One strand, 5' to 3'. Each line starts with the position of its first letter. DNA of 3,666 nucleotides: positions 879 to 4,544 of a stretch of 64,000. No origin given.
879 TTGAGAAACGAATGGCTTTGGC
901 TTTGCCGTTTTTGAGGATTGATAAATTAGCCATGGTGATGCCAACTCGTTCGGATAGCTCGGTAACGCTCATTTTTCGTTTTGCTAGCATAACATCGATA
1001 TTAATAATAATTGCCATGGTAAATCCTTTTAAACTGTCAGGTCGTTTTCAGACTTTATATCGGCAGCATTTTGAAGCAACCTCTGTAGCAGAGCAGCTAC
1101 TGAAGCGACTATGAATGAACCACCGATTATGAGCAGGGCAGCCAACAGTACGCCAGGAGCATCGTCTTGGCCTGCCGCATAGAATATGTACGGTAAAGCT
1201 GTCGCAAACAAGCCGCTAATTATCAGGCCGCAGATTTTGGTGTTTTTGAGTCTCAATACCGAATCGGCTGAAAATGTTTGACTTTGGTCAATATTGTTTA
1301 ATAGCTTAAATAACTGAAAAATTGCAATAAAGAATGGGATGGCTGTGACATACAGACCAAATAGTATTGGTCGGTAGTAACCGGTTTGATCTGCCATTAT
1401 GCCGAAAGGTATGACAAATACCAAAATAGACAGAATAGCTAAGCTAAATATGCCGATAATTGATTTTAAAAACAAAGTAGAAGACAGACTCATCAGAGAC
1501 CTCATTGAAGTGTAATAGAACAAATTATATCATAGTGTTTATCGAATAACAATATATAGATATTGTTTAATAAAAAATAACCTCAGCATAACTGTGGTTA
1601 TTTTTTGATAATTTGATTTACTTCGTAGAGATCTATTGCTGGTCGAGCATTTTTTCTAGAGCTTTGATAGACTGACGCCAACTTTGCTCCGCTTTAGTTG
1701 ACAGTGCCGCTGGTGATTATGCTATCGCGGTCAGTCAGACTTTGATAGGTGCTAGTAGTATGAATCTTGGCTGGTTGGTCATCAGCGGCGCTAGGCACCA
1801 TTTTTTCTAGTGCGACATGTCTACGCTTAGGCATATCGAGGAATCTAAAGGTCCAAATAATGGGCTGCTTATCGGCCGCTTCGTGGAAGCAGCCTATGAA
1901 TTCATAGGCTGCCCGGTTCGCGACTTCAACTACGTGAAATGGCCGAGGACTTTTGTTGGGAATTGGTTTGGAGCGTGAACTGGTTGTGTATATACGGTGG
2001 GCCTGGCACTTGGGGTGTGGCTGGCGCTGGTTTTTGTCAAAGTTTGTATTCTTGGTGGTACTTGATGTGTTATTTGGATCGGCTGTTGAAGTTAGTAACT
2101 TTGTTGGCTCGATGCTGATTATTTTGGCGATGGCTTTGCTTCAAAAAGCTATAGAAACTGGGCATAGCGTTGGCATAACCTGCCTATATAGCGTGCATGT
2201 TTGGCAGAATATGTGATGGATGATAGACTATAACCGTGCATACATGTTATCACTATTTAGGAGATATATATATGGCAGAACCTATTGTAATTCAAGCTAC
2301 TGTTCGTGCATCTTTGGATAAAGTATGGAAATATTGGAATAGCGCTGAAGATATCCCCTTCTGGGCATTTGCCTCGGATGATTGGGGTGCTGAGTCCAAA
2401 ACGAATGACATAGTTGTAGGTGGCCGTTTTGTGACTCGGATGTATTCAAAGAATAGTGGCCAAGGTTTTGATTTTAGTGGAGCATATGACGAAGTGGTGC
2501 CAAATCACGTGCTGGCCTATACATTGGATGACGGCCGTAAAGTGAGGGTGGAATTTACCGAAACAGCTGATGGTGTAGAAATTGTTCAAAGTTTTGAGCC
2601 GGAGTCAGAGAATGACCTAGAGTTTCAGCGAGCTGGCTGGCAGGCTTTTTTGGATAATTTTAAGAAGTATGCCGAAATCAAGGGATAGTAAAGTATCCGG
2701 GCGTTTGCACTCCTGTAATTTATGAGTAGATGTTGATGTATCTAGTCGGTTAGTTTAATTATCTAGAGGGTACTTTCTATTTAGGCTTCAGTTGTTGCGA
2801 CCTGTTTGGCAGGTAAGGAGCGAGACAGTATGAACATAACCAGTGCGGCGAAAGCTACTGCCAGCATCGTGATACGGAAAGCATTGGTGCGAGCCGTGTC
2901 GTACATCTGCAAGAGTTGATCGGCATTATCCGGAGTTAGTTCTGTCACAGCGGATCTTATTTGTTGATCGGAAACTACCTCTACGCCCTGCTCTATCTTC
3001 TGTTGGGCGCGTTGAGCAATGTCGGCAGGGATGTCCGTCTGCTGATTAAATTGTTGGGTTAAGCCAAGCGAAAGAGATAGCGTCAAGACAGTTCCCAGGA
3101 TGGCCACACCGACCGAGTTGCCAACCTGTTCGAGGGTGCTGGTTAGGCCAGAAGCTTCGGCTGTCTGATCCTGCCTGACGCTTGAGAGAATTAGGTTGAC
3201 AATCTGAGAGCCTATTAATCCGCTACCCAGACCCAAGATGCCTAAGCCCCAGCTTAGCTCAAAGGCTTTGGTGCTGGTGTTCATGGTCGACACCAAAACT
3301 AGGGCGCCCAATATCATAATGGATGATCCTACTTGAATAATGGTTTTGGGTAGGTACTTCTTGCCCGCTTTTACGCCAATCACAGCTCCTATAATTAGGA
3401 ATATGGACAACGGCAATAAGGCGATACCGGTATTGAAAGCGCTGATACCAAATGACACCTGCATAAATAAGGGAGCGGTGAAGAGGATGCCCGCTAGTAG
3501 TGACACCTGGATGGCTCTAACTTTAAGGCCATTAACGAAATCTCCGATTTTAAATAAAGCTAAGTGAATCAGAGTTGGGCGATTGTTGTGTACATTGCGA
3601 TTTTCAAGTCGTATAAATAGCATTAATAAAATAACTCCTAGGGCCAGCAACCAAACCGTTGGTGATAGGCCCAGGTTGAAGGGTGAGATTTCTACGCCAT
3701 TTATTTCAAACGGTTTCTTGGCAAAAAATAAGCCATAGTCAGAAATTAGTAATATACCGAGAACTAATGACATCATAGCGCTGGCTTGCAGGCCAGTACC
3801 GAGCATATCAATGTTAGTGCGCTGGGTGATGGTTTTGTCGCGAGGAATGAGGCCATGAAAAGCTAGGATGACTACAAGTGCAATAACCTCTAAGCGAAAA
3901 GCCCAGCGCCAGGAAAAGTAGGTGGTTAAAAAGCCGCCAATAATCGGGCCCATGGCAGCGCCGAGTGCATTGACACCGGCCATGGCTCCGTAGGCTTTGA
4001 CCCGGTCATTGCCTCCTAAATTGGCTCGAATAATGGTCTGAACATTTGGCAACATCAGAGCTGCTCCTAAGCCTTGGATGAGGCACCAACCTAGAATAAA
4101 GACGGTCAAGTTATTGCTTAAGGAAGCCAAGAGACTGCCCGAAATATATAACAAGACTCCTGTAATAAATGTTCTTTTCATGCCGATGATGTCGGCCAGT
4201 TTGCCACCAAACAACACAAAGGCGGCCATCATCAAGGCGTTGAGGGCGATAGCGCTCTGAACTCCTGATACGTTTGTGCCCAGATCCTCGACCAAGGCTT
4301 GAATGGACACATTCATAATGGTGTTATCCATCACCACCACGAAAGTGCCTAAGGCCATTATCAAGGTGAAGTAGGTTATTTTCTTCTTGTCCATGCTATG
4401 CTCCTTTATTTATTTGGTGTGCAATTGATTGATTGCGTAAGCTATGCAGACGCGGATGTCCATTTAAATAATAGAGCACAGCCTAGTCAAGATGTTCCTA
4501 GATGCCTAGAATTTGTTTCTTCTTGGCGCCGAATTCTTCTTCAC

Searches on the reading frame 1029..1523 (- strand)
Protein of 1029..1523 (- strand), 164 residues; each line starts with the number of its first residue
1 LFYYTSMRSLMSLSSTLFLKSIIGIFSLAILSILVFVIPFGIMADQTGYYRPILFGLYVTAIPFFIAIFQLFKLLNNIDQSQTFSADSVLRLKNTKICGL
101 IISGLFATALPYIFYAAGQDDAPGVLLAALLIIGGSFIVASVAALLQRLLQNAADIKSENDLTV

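Call 56: find_encoding_contigs(protein=window:1029-1523:-, flank=10000, max_places=6)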
Protein window:1029-1523:- (164 aa): no gene with exactly this product is on record in the collection.

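Call 82: search_protein_families(library=pfam, proteins=[window:1029-1523:-], max_evalue=0.001)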
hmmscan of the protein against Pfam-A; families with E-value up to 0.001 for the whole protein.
window:1029-1523:- (164 aa): 1 family
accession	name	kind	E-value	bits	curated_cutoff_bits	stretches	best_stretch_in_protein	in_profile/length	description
PF11188.13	DUF2975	-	5.8e-30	104.3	27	1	45-164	12-130/130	Protein of unknown function (DUF2975)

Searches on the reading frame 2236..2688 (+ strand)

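Call 82: search_protein_families(library=pfam, proteins=[window:2236-2688:+], max_evalue=0.001)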
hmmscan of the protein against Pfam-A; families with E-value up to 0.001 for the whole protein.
window:2236-2688:+ (150 aa): 2 families
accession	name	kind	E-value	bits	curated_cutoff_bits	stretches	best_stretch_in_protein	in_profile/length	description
PF08327.17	AHSA1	-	1.1e-17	64.9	22.1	1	25-147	2-125/125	Activator of Hsp90 ATPase homolog 1-like protein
PF10604.15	Polyketide_cyc2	-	0.00018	22.3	27.4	1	20-147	7-142/142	Polyketide cyclase / dehydrase and lipid transport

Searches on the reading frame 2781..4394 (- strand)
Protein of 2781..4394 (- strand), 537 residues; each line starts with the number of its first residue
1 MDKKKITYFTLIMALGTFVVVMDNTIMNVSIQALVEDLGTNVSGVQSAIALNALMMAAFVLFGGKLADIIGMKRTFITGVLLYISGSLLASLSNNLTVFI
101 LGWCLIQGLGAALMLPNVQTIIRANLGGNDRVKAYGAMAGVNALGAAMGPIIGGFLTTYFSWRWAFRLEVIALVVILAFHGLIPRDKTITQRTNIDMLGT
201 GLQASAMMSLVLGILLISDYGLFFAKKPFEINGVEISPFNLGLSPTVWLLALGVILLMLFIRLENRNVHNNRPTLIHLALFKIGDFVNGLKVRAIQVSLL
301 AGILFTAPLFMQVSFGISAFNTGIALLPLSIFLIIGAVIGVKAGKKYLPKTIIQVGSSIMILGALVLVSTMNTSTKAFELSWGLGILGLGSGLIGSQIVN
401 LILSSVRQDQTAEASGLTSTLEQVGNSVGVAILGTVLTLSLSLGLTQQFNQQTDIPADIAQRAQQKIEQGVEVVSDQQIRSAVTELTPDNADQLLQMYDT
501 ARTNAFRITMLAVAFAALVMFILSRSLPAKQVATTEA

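Call 17: search_protein_families(library=ncbifam, proteins=[window:2781-4394:-], max_evalue=0.00001)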
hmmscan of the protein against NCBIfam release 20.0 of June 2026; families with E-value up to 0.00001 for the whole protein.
window:2781-4394:- (537 aa): 39 families (the best 25 are shown)
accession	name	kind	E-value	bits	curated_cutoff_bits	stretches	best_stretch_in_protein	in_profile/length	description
TIGR00711.1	efflux_EmrB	subfamily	2.3e-46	158.5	230.2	2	10-214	4-207/485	DHA2 family efflux MFS transporter permease subunit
NF011571.1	PRK14995.1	subfamily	8.5e-31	107.2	701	1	12-524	10-482/493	SmvA family efflux MFS transporter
NF000089.1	qac_MFS_AB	exception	2.8e-28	99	900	1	3-487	15-475/514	QacA/B family quaternary ammonium compound efflux MFS transporter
NF000391.1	EmrB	exception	8.1e-27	94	925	1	4-481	7-459/501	multidrug efflux MFS transporter permease subunit EmrB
NF007799.0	PRK10504.1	subfamily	1.9e-24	86.4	426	1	7-439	9-415/471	multidrug transporter subunit MdtD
NF000025.1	MFS_efflux_tcmA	exception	2.4e-24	86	999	1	11-443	29-437/538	tetracenomycin C efflux MFS transporter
NF033896.2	MFS_LfrA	equivalog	1.2e-23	83.5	825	1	12-519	24-489/504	efflux MFS transporter LfrA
NF012169.0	qepA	equivalog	1.9e-22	79.6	1075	1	12-477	25-460/511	fluoroquinolone efflux MFS transporter QepA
TIGR00710.1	efflux_Bcr_CflA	subfamily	4.5e-22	79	200.9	1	10-197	5-194/385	Bcr/CflA family efflux MFS transporter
NF000031.1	MFS_efflux_LmrA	exception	7.5e-20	71.1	850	1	10-435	32-435/484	lincomycin efflux MFS transporter Lmr(A)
NF052292.1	efflux_CraA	equivalog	9.3e-18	64.5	725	1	7-244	14-257/409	chloramphenicol efflux MFS transporter CraA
NF040895.2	MFS_effux_SdrM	equivalog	4.7e-17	62.2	550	1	9-215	9-213/441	multidrug efflux MFS transporter SdrM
NF012175.1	tet_MFS_L_K_45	equivalog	1.8e-16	60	650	1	14-218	6-205/444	Tet(L)/Tet(K)/Tet(45) family tetracycline efflux MFS transporter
NF040856.1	FexB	exception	3.6e-16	59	950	1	10-451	14-432/469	chloramphenicol/florfenicol efflux MFS transporter FexB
NF008654.0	PRK11652.1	equivalog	8.9e-16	57.7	479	1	3-191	4-192/397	multidrug efflux MFS transporter EmrD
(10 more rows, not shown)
